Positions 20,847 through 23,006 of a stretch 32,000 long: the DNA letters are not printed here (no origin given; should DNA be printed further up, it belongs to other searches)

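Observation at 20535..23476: Candidate anti-phage module: PD-(D/E)xK-like + DUF2075 P-loop/UvrD_C-like enzyme with a Nudix hydrolase partner and a decayed SAM-MTase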

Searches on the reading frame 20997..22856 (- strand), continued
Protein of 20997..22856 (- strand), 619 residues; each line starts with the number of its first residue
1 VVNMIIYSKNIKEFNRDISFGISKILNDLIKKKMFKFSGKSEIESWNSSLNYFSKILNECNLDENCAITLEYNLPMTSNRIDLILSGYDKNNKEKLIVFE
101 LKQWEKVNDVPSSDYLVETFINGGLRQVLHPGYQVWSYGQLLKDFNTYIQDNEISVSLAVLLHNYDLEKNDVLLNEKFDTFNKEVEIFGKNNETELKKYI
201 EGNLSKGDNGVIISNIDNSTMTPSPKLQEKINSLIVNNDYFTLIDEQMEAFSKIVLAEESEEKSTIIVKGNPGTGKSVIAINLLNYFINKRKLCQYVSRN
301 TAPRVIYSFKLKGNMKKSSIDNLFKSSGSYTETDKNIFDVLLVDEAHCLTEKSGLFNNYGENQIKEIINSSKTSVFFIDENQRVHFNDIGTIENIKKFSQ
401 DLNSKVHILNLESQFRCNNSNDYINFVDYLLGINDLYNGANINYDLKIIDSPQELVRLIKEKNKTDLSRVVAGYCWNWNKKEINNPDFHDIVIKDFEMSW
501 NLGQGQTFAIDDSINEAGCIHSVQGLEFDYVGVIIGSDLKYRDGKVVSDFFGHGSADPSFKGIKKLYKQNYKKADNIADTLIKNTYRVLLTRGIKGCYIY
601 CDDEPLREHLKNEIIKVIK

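Call 49: fold_search(model_id=the predicted structure, library=pdb)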
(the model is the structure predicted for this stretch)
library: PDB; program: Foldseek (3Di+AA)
matches with E <= 10: 1422; with E <= 0.001: 70
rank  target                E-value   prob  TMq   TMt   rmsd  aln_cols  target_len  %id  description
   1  8jx6_A                7.6e-09  1.00  0.31  0.41  12.2       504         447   12  Deep-Sea Helicase 9 (DSH9) (released 2023-07-26)
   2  7zel_A                8.1e-09  1.00  0.33  0.26  20.9       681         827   11  Human SLFN11 dimer apoenzyme (released 2022-09-28)
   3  3gpl_A                4.6e-08  1.00  0.30  0.35  11.3       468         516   12  Crystal structure of the ternary complex of RecD2 with DNA and ADPNP (released 2009-06-16)
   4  7nio_E                4.3e-07  1.00  0.28  0.29   9.0       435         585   15  Crystal structure of the SARS-CoV-2 helicase APO form (released 2021-03-17)
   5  3gp8_A                1.0e-06  1.00  0.31  0.34  13.0       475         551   10  Crystal structure of the binary complex of RecD2 with DNA (released 2009-06-16)
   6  7nn0_B                1.4e-06  1.00  0.27  0.28   9.3       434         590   14  Crystal structure of the SARS-CoV-2 helicase in complex with AMP-PNP (released 2021-03-24)
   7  3e1s                  1.4e-06  1.00  0.29  0.34  11.1       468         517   13  Structure of an N-terminal truncation of Deinococcus radiodurans RecD2 (released 2008-08-19)
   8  6zsl_B                1.5e-06  1.00  0.28  0.29   9.3       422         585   15  Crystal structure of the SARS-CoV-2 helicase at 1.94 Angstrom resolution (released 2020-07-29)
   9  5eax_A                1.8e-06  1.00  0.27  0.17  14.1       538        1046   11  Crystal structure of Dna2 in complex with an ssDNA (released 2015-11-18)
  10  2xzo_A                3.1e-06  1.00  0.29  0.29  10.4       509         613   10  Upf1 helicase - RNA complex (released 2011-03-30)
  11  5ean_A                4.6e-06  1.00  0.24  0.16  15.0       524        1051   11  Crystal structure of Dna2 in complex with a 5' overhang DNA (released 2015-11-18)
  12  3upu_A                5.8e-06  1.00  0.29  0.39  11.6       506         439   12  Crystal structure of the T4 Phage SF1B Helicase Dda (released 2012-06-20)
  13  8s9i_A                6.2e-06  1.00  0.27  0.36  14.6       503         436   12  Crystal structure of the gp32 C-terminal peptide/Dda/dT8 (released 2023-06-28)
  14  7lcc_A                6.5e-06  1.00  0.23  0.11   9.2       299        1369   15  Helitron transposase bound to LTS (released 2021-08-25)
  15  8bns_A                6.5e-06  1.00  0.23  0.30  15.7       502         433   14  Crystal structure of Pif1 from Sulfurihydrogenibium sp in complex with ADP (released 2023-03-22)
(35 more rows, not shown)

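Call 58: search_protein_families(library=pfam, alignment_id=A3, max_evalue=0.00001)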
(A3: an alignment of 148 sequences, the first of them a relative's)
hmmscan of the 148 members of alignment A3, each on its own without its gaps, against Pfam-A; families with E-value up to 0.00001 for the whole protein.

A. member 1, L010:4398-4862:+ (154 aa): 0 families

B. families by the number of members that match (of 148 scanned): 171 families (the first 25 are shown)
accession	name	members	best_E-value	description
PF13395.12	HNH_4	4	8.9e-13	HNH endonuclease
PF00589.27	Phage_integrase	3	8.3e-25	Phage integrase family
PF13649.12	Methyltransf_25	3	2.2e-14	Methyltransferase domain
PF01381.28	HTH_3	3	2.6e-14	Helix-turn-helix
PF13489.12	Methyltransf_23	3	1.6e-12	Methyltransferase domain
PF08241.18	Methyltransf_11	3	1.2e-11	Methyltransferase domain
PF08242.18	Methyltransf_12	3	7.6e-11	Methyltransferase domain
PF14512.11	TM1586_NiRdase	2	1.4e-75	Putative TM nitroreductase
PF02463.25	SMC_N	2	1.9e-39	RecF/RecN/SMC N terminal domain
PF13487.12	HD_5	2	9.2e-35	HD domain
PF13419.12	HAD_2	2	1.6e-34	Haloacid dehalogenase-like hydrolase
PF00520.37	Ion_trans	2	5.1e-30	Ion transport protein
PF00881.29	Nitroreductase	2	1.1e-28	Nitroreductase family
PF00817.25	IMS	2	1.1e-26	impB/mucB/samB family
PF13930.12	Endonuclea_NS_2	2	6.5e-21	DNA/RNA non-specific endonuclease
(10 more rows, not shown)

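Call 59: search_dna_similar(query=window:20997-22847:-, collection=plasmids, mode=protein, max_rows=25, max_evalue=1e-10)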
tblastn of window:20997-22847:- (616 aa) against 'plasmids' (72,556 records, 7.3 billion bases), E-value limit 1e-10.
Records with a match: 107; places in all: 135; records where one place covers at least 80% of the query: 33.
Best place of each record, by identity: <60% 107.
By first word of the organism name: Bacillus 69; Streptomyces 10; Lacticaseibacillus 3; Methanosphaera 2; Halalkalicoccus 2; Hymenobacter 2; Streptantibioticus 2; Nocardiopsis 2; Paenibacillus 2; Enterococcus 2; and 11 more.
By predicted mobility (MOB-suite, as given by PLSDB): non-mobilizable 87; mobilizable 14; conjugative 6.
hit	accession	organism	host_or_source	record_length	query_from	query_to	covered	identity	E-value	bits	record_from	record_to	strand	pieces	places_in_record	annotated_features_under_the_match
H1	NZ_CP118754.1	Methanosphaera sp. ISO3-F5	-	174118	19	611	96%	43.3%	8e-166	531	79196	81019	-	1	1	DUF2075 domain-containing protein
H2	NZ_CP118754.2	Methanosphaera sp. ISO3-F5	Ovis aries,Ovine rumen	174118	19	611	96%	43.3%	8e-166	531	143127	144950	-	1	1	DUF2075 domain-containing protein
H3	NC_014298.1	Halalkalicoccus jeotgali B3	-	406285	28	614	95%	43.4%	1e-164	528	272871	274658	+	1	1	DUF2075 domain-containing protein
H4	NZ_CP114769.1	Hymenobacter canadensis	whole organism,lake water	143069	1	611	99%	40.6%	2e-150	488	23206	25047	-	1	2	DUF2075 domain-containing protein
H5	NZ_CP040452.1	Halomonas sp. PA16-9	-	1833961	1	607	99%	40.1%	3e-148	481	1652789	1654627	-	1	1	none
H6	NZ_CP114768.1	Hymenobacter canadensis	whole organism,lake water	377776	1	615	100%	39.2%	5e-144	469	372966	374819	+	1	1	DUF2075 domain-containing protein | hypothetical protein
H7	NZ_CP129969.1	Marivirga sp. BKB1-2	Sea mud,Sea mud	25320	29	611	87%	43.8%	6e-115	484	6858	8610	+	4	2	hypothetical protein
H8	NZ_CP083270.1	Priestia aryabhattai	cell culture,mangrove sediment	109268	1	616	100%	37.1%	3e-120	400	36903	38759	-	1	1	DUF2075 domain-containing protein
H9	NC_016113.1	Streptantibioticus cattleyicolor NRRL 8057 = DSM 46488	-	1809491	35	608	93%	29.4%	2e-73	264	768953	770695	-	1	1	none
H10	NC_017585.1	Streptantibioticus cattleyicolor NRRL 8057 = DSM 46488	-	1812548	35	608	93%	29.4%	2e-73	264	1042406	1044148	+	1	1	none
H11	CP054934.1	Nocardiopsis flavescens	Single Cell,marine sediment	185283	29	607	94%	28.5%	2e-57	217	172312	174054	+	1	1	DUF2075 domain-containing protein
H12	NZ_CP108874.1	Streptomyces sp. NBC_00826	-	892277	39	609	93%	27.9%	2e-71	258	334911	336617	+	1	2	DUF2075 domain-containing protein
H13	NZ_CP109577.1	Streptomyces sp. NBC_01369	-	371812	39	609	93%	27.7%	2e-71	258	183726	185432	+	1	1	DUF2075 domain-containing protein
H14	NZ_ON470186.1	Bacillus thuringiensis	-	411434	1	600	97%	26.3%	2e-44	178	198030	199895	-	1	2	DNA/RNA helicase domain-containing protein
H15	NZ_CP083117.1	Bacillus thuringiensis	whole organism,Biopesticide Delfin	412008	1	600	97%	26.3%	2e-44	178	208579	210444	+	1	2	DNA/RNA helicase domain-containing protein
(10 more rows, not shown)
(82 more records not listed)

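Call 60: search_dna_similar(query=window:20997-22847:-, collection=phages, mode=protein, max_rows=25, max_evalue=1e-10)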
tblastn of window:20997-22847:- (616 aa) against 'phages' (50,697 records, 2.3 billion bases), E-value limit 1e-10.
Records with a match: 4; places in all: 4; records where one place covers at least 80% of the query: 3.
Best place of each record, by identity: <60% 4.
By first word of the organism name: Bacteriophage 3; Microcystis 1.
By host as written in the record: - 3; Microcystis wesenbergii 1.
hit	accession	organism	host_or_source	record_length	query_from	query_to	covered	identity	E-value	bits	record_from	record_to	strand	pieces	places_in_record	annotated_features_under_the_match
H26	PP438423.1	Microcystis phage Mwe-JY31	Microcystis wesenbergii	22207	1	613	100%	41.2%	5e-143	464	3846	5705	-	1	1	hypothetical protein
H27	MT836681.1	Bacteriophage sp.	human fecal samples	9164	1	614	100%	27.2%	3e-69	250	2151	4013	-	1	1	record has no annotation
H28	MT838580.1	Bacteriophage sp.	human fecal samples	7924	2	608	99%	26.5%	3e-42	169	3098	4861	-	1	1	record has no annotation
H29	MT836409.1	Bacteriophage sp.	human fecal samples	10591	260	608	57%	27.4%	1e-32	140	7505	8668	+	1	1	record has no annotation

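Call 61: get_annotated_region(hit=H3, flank=3500)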
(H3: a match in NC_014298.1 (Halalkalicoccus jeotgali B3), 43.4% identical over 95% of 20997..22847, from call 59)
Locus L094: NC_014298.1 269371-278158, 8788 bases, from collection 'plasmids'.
description: Halalkalicoccus jeotgali B3 plasmid 1, complete sequence
organism: Halalkalicoccus jeotgali B3 (NCBI taxid 795797)
taxonomy: Archaea; Euryarchaeota; Halobacteria; Halobacteriales; Halococcaceae; Halalkalicoccus; Halalkalicoccus jeotgali; Halalkalicoccus jeotgali B3
host: -; source: -; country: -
typing (MOB-suite, as given by PLSDB): non-mobilizable
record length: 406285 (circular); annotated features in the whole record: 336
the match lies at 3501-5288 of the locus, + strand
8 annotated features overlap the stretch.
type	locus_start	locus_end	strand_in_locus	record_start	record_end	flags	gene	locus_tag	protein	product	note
CDS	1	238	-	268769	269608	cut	-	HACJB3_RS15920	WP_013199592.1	DUF6293 family protein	-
CDS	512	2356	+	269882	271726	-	-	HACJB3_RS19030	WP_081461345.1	AAA domain-containing protein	-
CDS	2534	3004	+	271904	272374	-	-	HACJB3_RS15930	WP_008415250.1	hypothetical protein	-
CDS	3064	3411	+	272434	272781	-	-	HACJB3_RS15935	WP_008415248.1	nucleotide pyrophosphohydrolase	-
CDS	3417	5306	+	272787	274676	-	-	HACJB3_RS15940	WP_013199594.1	DUF2075 domain-containing protein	-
CDS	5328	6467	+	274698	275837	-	-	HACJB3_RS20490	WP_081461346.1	endonuclease/exonuclease/phosphatase family protein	-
CDS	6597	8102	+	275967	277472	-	-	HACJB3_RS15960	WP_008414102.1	FGGY-family carbohydrate kinase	GO:0016310 - phosphorylation [Evidence IEA]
CDS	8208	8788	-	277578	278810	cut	-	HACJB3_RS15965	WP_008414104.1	hypothetical protein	-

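Call 62: get_annotated_region(hit=H4, flank=3500)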
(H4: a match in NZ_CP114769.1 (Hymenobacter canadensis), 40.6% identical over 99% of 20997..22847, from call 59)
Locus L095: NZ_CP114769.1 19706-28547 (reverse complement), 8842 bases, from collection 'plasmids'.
description: Hymenobacter canadensis strain PAMC 29467 plasmid unnamed2, complete sequence
organism: Hymenobacter canadensis (NCBI taxid 2999067)
taxonomy: Bacteria; Bacteroidota; Cytophagia; Cytophagales; Hymenobacteraceae; Hymenobacter; Hymenobacter canadensis
host: -; source: whole organism,lake water; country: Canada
typing (MOB-suite, as given by PLSDB): mobilizable; relaxase MOBB
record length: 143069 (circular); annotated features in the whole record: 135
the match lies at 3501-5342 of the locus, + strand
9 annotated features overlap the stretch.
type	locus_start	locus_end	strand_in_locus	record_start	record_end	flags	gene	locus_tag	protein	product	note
CDS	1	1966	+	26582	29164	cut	-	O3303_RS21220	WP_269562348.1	site-specific DNA-methyltransferase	GO:0009307 - DNA restriction-modification system [Evidence IEA]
CDS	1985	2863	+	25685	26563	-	-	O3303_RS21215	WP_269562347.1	DUF4747 family protein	-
CDS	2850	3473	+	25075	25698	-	-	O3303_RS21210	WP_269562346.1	hypothetical protein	-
CDS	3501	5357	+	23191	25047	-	-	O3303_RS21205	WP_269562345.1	DUF2075 domain-containing protein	-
CDS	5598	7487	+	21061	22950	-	-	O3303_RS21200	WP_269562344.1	DUF2075 domain-containing protein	-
CDS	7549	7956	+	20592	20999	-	-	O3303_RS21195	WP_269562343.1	hypothetical protein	-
CDS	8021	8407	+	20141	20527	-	-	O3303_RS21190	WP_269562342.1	hypothetical protein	-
CDS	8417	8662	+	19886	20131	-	-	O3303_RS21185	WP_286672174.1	DDE-type integrase/transposase/recombinase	GO:0015074 - DNA integration [Evidence IEA]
CDS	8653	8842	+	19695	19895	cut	-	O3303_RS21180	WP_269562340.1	integrase core domain-containing protein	GO:0015074 - DNA integration [Evidence IEA]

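Call 63: get_annotated_region(hit=H8, flank=3500)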
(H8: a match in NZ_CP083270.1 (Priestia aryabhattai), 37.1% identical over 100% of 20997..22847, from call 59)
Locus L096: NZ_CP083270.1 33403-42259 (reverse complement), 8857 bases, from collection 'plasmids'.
description: Priestia aryabhattai strain NM1_A2 plasmid unnamed1, complete sequence
organism: Priestia aryabhattai (NCBI taxid 412384)
taxonomy: Bacteria; Bacillota; Bacilli; Bacillales; Bacillaceae; Priestia; Priestia aryabhattai
host: -; source: cell culture,mangrove sediment; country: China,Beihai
typing (MOB-suite, as given by PLSDB): non-mobilizable; replicon rep_cluster_385
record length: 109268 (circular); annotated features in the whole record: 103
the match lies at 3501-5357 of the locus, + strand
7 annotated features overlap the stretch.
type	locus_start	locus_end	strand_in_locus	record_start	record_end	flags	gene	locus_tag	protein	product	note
CDS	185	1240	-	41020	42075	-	-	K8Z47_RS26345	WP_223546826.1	restriction endonuclease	-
CDS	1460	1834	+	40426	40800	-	mutT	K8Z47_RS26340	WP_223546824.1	8-oxo-dGTP diphosphatase MutT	GO:0006281 - DNA repair [Evidence IEA]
CDS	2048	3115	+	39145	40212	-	-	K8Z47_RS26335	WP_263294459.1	DUF3578 domain-containing protein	-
CDS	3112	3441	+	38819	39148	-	-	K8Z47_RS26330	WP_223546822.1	nucleotide pyrophosphohydrolase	-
CDS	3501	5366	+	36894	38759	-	-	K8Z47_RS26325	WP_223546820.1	DUF2075 domain-containing protein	-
CDS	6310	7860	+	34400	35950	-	-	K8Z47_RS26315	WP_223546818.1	N-6 DNA methylase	GO:0006306 - DNA methylation [Evidence IEA]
CDS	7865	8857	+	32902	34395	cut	-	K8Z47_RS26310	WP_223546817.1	restriction endonuclease subunit S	GO:0006304 - DNA modification [Evidence IEA]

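Call 64: get_annotated_region(hit=H14, flank=3500)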
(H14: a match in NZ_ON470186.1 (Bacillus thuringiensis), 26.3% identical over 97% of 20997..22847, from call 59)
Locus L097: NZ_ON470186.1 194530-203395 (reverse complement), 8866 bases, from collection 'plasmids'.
description: Bacillus thuringiensis strain SY27.1 plasmid pSY27.1_12, complete sequence
organism: Bacillus thuringiensis (NCBI taxid 1428)
taxonomy: Bacteria; Bacillota; Bacilli; Bacillales; Bacillaceae; Bacillus; Bacillus thuringiensis
host: -; source: -; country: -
typing (MOB-suite, as given by PLSDB): non-mobilizable; replicon rep_cluster_125,rep_cluster_1721; mating-pair formation MPF_T
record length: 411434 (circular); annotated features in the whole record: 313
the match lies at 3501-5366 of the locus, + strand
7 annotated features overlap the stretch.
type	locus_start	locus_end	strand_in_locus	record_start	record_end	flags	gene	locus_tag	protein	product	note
CDS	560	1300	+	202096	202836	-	-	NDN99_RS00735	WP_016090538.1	hypothetical protein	-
CDS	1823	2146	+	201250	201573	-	-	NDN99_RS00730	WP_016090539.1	nucleoside triphosphate pyrophosphohydrolase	-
CDS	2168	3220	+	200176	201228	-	-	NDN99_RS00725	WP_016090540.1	HNH endonuclease domain-containing protein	-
CDS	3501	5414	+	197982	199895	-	-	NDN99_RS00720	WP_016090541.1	DNA/RNA helicase domain-containing protein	-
CDS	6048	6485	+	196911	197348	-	-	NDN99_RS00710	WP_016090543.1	GNAT family N-acetyltransferase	-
CDS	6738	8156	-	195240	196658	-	-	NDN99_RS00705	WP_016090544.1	right-handed parallel beta-helix repeat-containing protein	-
CDS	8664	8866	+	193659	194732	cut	-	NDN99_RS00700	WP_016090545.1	Rap family tetratricopeptide repeat protein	-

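Call 78: search_solved_structures(query=L047:7895-8230:+, max_evalue=0.01)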
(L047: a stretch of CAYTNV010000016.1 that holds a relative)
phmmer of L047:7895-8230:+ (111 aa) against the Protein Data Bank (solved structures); distinct sequences matched with E-value up to 0.01: 9.
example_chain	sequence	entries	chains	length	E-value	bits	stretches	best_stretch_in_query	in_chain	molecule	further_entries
4qgp_A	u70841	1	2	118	3.2e-22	82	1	6-99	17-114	pyrophosphatase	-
2a3q_A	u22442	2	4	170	2.3e-17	66.4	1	10-110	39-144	hypothetical protein | Protein RS21-C6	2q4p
6sqw_A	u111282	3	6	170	2.3e-17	66.4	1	10-110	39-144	dCTP pyrophosphatase 1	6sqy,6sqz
7mu5_A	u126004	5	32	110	2.5e-12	50.2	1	10-96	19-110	dCTP pyrophosphatase 1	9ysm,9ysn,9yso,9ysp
2oie_A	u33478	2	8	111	8.8e-12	48.4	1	10-91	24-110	RS21-C6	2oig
4dk4_A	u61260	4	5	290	1.2e-06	31.9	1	14-71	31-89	Deoxyuridine triphosphatase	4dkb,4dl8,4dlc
4dk2_A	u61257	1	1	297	1.3e-06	31.8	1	14-71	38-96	Deoxyuridine triphosphatase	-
1ogk_A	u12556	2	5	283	7.7e-05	26.1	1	14-70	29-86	DEOXYURIDINE TRIPHOSPHATASE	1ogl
1vmg_A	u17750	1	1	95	0.00019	24.8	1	31-89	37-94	Hypothetical protein SSO3215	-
